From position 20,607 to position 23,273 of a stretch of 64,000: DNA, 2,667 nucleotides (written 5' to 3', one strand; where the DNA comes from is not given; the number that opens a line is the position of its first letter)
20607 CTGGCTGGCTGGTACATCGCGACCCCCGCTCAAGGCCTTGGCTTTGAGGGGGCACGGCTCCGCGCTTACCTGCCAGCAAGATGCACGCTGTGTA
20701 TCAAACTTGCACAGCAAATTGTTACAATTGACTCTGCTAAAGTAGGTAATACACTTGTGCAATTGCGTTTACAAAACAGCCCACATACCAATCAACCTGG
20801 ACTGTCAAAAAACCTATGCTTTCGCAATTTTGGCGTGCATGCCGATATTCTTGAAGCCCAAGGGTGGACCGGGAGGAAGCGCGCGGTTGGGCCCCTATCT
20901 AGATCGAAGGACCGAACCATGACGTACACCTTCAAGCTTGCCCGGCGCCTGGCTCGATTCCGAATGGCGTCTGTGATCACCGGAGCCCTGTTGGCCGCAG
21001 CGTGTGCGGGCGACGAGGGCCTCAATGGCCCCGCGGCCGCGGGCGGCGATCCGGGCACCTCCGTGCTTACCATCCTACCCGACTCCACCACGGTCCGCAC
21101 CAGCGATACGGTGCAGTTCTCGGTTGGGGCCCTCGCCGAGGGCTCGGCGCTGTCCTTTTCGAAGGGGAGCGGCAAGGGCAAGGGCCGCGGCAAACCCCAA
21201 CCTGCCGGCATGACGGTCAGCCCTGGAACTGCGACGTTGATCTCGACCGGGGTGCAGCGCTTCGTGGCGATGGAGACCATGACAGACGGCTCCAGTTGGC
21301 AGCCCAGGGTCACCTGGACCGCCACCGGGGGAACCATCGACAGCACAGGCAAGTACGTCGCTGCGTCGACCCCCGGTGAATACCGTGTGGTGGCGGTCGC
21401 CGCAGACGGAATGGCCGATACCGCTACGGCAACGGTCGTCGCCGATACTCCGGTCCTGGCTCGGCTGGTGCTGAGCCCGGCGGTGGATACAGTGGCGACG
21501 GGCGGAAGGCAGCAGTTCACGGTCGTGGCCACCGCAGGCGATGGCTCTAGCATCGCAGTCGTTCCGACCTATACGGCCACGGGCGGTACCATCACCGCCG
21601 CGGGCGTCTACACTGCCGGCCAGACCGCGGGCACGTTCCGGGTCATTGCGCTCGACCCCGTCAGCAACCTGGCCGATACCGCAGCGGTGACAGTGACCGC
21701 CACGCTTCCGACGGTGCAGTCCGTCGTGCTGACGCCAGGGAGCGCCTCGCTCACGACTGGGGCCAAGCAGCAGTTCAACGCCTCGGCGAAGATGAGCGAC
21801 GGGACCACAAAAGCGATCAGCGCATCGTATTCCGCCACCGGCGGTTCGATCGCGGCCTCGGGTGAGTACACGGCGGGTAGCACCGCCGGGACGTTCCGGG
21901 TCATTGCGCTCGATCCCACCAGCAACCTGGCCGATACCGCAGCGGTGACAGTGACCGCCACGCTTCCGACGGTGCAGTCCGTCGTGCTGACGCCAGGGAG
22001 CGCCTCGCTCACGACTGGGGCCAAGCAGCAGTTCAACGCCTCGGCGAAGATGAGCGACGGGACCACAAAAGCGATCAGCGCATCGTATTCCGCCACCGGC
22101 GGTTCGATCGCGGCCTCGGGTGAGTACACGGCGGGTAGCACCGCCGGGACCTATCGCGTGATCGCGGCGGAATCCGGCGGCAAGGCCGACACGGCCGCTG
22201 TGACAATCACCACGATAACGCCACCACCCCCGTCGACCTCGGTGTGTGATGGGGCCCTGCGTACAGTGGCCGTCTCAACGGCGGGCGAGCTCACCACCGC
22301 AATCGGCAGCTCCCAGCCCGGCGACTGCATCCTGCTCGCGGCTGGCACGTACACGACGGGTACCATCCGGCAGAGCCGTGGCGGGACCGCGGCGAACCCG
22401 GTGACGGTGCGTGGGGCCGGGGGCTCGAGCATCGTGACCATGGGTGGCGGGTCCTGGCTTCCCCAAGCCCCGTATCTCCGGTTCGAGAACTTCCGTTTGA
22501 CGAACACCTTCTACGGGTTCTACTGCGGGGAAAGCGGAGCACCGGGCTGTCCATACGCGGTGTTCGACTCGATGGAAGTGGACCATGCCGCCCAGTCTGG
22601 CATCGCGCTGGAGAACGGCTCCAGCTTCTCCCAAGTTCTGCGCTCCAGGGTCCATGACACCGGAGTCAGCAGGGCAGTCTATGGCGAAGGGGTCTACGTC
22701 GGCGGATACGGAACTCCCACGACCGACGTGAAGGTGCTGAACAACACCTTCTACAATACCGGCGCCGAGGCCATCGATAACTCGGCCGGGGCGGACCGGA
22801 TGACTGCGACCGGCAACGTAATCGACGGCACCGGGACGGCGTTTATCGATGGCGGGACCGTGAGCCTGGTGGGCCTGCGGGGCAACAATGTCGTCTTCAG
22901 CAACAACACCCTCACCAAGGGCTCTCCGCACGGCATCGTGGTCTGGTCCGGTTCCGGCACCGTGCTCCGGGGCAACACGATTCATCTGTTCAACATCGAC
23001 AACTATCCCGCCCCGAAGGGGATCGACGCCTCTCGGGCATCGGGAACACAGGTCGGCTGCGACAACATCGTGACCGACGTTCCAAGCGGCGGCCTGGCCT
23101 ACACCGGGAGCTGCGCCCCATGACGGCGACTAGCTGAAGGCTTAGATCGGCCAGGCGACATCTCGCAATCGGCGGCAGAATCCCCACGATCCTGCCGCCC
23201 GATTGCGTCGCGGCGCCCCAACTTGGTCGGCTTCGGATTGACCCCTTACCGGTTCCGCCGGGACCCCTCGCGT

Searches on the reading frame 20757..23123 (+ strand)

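Call 8: search_protein_families(library=pfam, proteins=[window:20757-23123:+], max_evalue=0.001)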
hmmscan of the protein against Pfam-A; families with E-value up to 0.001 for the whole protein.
window:20757-23123:+ (788 aa): 2 families
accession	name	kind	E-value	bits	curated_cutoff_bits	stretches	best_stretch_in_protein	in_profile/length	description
PF13229.12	Beta_helix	-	7.8e-12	45.5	25.9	1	574-742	11-158/158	Right handed beta helix region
PF14592.12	Chondroitinas_B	-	0.00019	21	24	0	506-564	1-58/426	Chondroitinase B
